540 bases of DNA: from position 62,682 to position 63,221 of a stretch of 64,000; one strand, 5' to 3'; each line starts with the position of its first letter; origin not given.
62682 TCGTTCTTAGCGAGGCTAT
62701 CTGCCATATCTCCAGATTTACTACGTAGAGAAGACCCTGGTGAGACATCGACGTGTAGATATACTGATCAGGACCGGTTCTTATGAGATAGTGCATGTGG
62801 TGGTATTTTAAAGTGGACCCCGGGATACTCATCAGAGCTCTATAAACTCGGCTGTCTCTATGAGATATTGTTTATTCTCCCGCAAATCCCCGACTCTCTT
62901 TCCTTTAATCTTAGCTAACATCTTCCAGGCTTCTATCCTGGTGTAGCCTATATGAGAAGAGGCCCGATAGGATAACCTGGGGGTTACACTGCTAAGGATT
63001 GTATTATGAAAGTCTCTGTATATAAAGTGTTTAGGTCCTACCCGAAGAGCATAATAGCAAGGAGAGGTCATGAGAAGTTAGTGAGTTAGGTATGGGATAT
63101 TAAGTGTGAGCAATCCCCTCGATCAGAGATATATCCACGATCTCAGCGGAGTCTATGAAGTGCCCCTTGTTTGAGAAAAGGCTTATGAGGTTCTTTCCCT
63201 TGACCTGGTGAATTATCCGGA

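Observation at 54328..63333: Modular, repeated cassettes of two novel paralog families ('YxRVG...ESIEIV' x11 and 'YNF' x3) dominating 9 kb of the early region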

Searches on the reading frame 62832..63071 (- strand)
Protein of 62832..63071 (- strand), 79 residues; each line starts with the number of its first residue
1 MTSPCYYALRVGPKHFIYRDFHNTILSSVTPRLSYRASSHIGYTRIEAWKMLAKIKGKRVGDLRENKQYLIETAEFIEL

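Call 7: search_protein_families(library=pfam, max_evalue=1, proteins=[window:62832-63071:-])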
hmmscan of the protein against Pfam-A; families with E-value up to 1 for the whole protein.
window:62832-63071:- (79 aa): 1 family
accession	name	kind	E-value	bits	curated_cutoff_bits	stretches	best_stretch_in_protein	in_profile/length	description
PF07499.19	RuvA_C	-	0.25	12.3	24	1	42-56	14-28/47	RuvA, C-terminal domain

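Call 8: search_protein_families(library=phrogs, max_evalue=1, proteins=[window:62832-63071:-])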
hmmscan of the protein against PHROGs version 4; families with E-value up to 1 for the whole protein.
window:62832-63071:- (79 aa): 0 families

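Call 13: find_homologous_proteins(query=A1, max_evalue=0.001)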
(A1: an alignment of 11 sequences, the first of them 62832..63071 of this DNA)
Query A1 (11 sequences) (79 aa, profile of the alignment): 5 proteins with E <= 0.001 among 427 candidates.
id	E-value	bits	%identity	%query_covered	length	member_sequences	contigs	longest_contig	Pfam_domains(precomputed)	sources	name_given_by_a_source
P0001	3.5e-20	90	41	28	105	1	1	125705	-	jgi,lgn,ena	-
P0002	4.6e-18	83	-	-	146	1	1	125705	-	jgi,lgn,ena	-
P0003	5.5e-18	83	100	100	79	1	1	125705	-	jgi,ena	-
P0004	6.2e-15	73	47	22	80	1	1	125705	-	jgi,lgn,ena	-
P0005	5.5e-9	54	24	80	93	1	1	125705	-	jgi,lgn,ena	-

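Call 15: find_encoding_contigs(protein=P0003, flank=10000, max_places=5)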
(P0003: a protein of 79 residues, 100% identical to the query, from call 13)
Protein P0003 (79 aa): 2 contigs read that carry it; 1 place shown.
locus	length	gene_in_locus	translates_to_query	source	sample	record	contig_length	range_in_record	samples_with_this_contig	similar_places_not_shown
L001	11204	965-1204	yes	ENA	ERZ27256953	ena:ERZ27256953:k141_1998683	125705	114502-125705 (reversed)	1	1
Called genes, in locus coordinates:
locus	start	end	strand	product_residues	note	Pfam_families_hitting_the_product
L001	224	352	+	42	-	-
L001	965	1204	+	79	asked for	-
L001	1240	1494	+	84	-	-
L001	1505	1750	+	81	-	-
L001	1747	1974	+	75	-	-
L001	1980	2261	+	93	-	-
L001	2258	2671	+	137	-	-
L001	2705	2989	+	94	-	-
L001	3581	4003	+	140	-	-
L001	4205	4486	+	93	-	-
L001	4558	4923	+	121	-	-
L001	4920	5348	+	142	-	-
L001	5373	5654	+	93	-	-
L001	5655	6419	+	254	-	-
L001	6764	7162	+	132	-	-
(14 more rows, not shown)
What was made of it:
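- The ENA gene caller skipped the first copy, 63100-63333 (call 15).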

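Call 20: predict_structure(alignment_id=A1)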
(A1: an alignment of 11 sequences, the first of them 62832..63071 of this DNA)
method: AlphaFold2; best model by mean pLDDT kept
length: 79 residues; sequences in the alignment: 11
mean_pLDDT: 77.9   pTM: 0.66
mean pLDDT of the five models: 77.9, 76.0, 76.0, 74.8, 73.4
residues with pLDDT >= 90: 16; 70-90: 43; 50-70: 12; < 50: 8
segments of 3 or more residues with pLDDT < 50: 33-39
pLDDT, mean of each block of 10 residues (from residue 1): 76 84 69 49 85 90 82 89
secondary structure, 60 per line:
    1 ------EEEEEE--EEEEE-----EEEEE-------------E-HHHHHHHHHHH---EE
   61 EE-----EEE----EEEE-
elements in order: E7-12 E15-19 E25-29 H45-55 E59-62 E68-70 E75-78
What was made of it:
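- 62832..63071 (-): Y family member (79 aa). This is the sequence that was modelled. AF2 pLDDT 77.9, pTM 0.66, βββ-α-βββ (call 20).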

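Call 24: search_protein_representatives(alignment_id=A1)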
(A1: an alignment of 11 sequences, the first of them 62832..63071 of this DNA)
Query: 11 sequences, 89 profile positions. Proteins with E-value up to 0.001 (for the whole library): 14; up to 1e-10: 10; up to 1e-30: 0. The best 14 are listed.
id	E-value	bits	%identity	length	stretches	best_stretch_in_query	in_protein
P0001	1.1e-20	89.7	-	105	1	1-87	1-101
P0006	4.0e-20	87.9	-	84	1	5-85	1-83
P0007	5.5e-19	84.3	-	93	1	4-83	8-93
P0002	1.5e-18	82.9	-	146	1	1-87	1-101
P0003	1.7e-18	82.6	-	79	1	1-82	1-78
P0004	2.0e-15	72.9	-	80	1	1-86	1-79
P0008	2.7e-14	69.2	-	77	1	7-87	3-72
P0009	3.1e-13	65.8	-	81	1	1-86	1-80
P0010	2.4e-12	62.9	-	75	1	1-84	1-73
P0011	1.1e-11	60.9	-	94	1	5-87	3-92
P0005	1.7e-09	53.8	-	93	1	1-85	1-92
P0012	7.5e-05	38.9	-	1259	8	12-70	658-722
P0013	7.5e-05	38.9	-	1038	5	24-80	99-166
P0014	3.4e-04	36.9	-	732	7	59-87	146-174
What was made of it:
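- Library-wide significance needs roughly 35-39 bits (call 24). No relatives are detectable elsewhere (call 24).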

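Call 27: fold_search(model_id=the predicted structure, library=viral)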
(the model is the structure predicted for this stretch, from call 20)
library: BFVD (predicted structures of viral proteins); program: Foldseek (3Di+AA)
matches with E <= 10: 307; with E <= 0.001: 0
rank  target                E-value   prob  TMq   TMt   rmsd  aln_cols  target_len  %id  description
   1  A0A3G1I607            1.1e-01  0.95  0.49  0.30   5.7        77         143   16  (no name in the UniProt tables at hand)
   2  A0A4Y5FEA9            4.2e-01  0.60  0.42  0.22   4.3        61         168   13  Uncharacterized protein [Lactobacillus phage 521B]
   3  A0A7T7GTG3            6.0e-01  0.77  0.51  0.65   3.3        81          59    7  (no name in the UniProt tables at hand)
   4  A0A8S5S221            6.8e-01  0.72  0.52  0.28   6.0        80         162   14  Uncharacterized protein [Siphoviridae sp. ctCIv11]
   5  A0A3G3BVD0            6.8e-01  0.30  0.39  0.41   4.8        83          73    8  Uncharacterized protein [Bacillus phage vB_BcoS-136]
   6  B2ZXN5                6.8e-01  0.12  0.22  0.18   8.1        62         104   18  Uncharacterized protein [Ralstonia phage phiRSL1]
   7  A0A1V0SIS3            6.8e-01  0.08  0.26  0.12  11.2        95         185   15  Translation initiation factor 1A / IF-1 [Klosneuvirus KNV1]
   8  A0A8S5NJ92            7.2e-01  0.47  0.41  0.27   3.3        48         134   19  Uncharacterized protein [Siphoviridae sp. ctK0l2]
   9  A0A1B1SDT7            7.7e-01  0.16  0.41  0.17  14.3       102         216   16  (no name in the UniProt tables at hand)
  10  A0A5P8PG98            8.2e-01  0.69  0.53  0.58   4.7        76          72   17  (no name in the UniProt tables at hand)
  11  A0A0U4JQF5            8.2e-01  0.18  0.32  0.32   9.0        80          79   11  Uncharacterized protein [Arthrobacter phage Tank]
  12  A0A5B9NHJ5            9.8e-01  0.28  0.47  0.45   5.2        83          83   16  (no name in the UniProt tables at hand)
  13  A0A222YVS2            9.8e-01  0.08  0.27  0.28  10.3        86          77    9  Uncharacterized protein [Streptomyces phage Mildred21]
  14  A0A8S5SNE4            9.8e-01  0.03  0.16  0.11  10.7        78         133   15  Acetyltransferase [Siphoviridae sp. ct7Qv4]
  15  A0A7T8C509            1.1e+00  0.21  0.40  0.43  11.5        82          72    7  (no name in the UniProt tables at hand)
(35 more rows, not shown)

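Call 40: fold_search(model_id=the predicted structure, library=pdb)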
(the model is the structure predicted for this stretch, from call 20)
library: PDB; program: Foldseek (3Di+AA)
matches with E <= 10: 164; with E <= 0.001: 0
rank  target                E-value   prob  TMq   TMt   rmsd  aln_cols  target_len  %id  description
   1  3udx_A                6.4e-01  0.08  0.24  0.04  13.9        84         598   13  Crystal structure of Acinetobacter baumannii PBP1a in complex with Imipenem (released 2011-12-14)
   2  6zp4_G                1.1e+00  0.11  0.25  0.23  10.0        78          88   12  SARS-CoV-2 Nsp1 bound to a human 43S preinitiation ribosome complex - state 2 (released 2020-07-29)
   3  9pd4_O                1.1e+00  0.06  0.22  0.12  10.5        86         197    9  NER dual incision complex - DuIM (released 2026-02-18)
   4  3ue1_A                1.3e+00  0.06  0.24  0.05  13.9        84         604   13  Crystal strucuture of Acinetobacter baumanni PBP1A in complex with MC-1 (released 2011-12-14)
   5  3udx_B                1.4e+00  0.06  0.25  0.05  13.6        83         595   13  Crystal structure of Acinetobacter baumannii PBP1a in complex with Imipenem (released 2011-12-14)
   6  3ue1_B                1.4e+00  0.06  0.25  0.05  13.8        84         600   13  Crystal strucuture of Acinetobacter baumanni PBP1A in complex with MC-1 (released 2011-12-14)
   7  4mno                  1.5e+00  0.10  0.26  0.22   9.3        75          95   12  Crystal structure of aIF1A from Pyrococcus abyssi (released 2014-09-17)
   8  3udi_A                1.5e+00  0.06  0.25  0.05  12.9        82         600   13  Crystal structure of Acinetobacter baumannii PBP1a in complex with penicillin G (released 2011-12-14)
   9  7zai_6                1.7e+00  0.09  0.26  0.23  10.5        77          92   12  Cryo-EM structure of a Pyrococcus abyssi 30S bound to Met-initiator tRNA, mRNA and aIF1A. (released 2022-07-13)
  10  8oz0_G                1.7e+00  0.07  0.22  0.19  10.1        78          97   12  Structure of a human 48S translation initiation complex with eIF4F and eIF4A (released 2024-02-07)
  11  3udi_B                1.7e+00  0.06  0.25  0.05  13.8        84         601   13  Crystal structure of Acinetobacter baumannii PBP1a in complex with penicillin G (released 2011-12-14)
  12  3j80_i                1.8e+00  0.08  0.26  0.22  10.7        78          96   12  CryoEM structure of 40S-eIF1-eIF1A preinitiation complex (released 2014-11-05)
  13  3ue0_B                1.8e+00  0.05  0.24  0.04  14.0        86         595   10  Crystal structure of Acinetobacter baumannii PBP1a in complex with Aztreonam (released 2011-12-14)
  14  6lwt_A                1.9e+00  0.13  0.26  0.13   7.0        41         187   15  Crystal structure of Staphylococcal Superantigen-Like protein 10 (released 2021-02-10)
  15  8pj1_q                1.9e+00  0.09  0.26  0.23  10.5        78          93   12  Structure of human 48S translation initiation complex in open codon scanning state (48S-1) (released 2024-08-14)
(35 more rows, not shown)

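Call 48: search_solved_structures(query=A1, max_evalue=10)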
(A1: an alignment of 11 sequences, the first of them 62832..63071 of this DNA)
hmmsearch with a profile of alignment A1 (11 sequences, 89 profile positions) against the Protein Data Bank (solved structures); distinct sequences matched with E-value up to 10: 5.
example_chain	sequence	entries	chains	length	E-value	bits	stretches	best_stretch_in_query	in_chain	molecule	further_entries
1a41_A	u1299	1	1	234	0.39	14.2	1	3-51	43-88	TOPOISOMERASE I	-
2h7f_X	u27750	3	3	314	0.67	13.4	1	3-51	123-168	DNA topoisomerase 1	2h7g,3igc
6spb_D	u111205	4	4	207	1.1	12.7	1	57-84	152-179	50S ribosomal protein L3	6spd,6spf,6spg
7unr_D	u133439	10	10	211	1.1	12.7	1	57-84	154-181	50S ribosomal protein L3 | Large ribosomal subunit protein uL3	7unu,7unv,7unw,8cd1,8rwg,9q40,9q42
4ill_A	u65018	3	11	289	1.2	12.6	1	63-86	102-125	CRISPR-associated endoribonuclease Cas6 2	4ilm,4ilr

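Call 64: search_protein_families(library=pfam, alignment_id=A1, max_evalue=10)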
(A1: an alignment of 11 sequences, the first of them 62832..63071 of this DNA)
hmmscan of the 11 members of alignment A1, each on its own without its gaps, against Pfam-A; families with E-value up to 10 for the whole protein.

A. member 1, window:62832-63071:- (79 aa): 1 family
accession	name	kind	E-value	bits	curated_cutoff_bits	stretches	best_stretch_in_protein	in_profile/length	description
PF07499.19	RuvA_C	-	0.25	12.3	24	1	42-56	14-28/47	RuvA, C-terminal domain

B. families by the number of members that match (of 11 scanned): 2 families
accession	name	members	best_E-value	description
PF09569.16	RE_ScaI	1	0.14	ScaI restriction endonuclease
PF07499.19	RuvA_C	1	0.25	RuvA, C-terminal domain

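Call 65: search_protein_families(library=phrogs, alignment_id=A1, max_evalue=10)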
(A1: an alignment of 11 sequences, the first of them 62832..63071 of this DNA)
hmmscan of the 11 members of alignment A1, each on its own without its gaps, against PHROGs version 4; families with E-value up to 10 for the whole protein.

A. member 1, window:62832-63071:- (79 aa): 0 families

B. families by the number of members that match (of 11 scanned): 5 families
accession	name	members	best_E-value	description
phrog_5628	-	1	0.12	-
phrog_21616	-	1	0.21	-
phrog_36345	-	1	0.25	-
phrog_25813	-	1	0.29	-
phrog_5186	-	1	0.32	-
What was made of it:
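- No PHROG structural hit was found (calls 8, 65).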

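Call 80: list_cluster_members(proteins=[P0003, P0016])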
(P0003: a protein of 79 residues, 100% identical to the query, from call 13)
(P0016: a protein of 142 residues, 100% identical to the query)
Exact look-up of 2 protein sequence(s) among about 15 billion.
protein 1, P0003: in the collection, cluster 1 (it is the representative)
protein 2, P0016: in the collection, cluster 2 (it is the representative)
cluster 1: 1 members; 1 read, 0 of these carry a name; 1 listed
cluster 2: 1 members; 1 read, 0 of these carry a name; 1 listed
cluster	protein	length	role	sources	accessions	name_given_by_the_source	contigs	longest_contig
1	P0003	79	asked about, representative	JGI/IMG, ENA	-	-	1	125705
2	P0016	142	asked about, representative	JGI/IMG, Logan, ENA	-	-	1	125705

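Call 88: search_protein_families(library=padloc, max_evalue=0.01, proteins=[window:62832-63071:-])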
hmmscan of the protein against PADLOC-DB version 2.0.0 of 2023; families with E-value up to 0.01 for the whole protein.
window:62832-63071:- (79 aa): 0 families

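Call 89: search_protein_families(library=ncbifam, max_evalue=0.01, proteins=[window:62832-63071:-])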
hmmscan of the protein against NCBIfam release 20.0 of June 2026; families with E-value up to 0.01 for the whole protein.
window:62832-63071:- (79 aa): 0 families
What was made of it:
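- On Any described protein family or structural repeat protein: Calls 7, 8, 64, 65, 88, 89 gave no hits.
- No hit in Pfam, PHROGs, NCBIfam or PADLOC: calls 7, 8, 64, 65, 88, 89.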
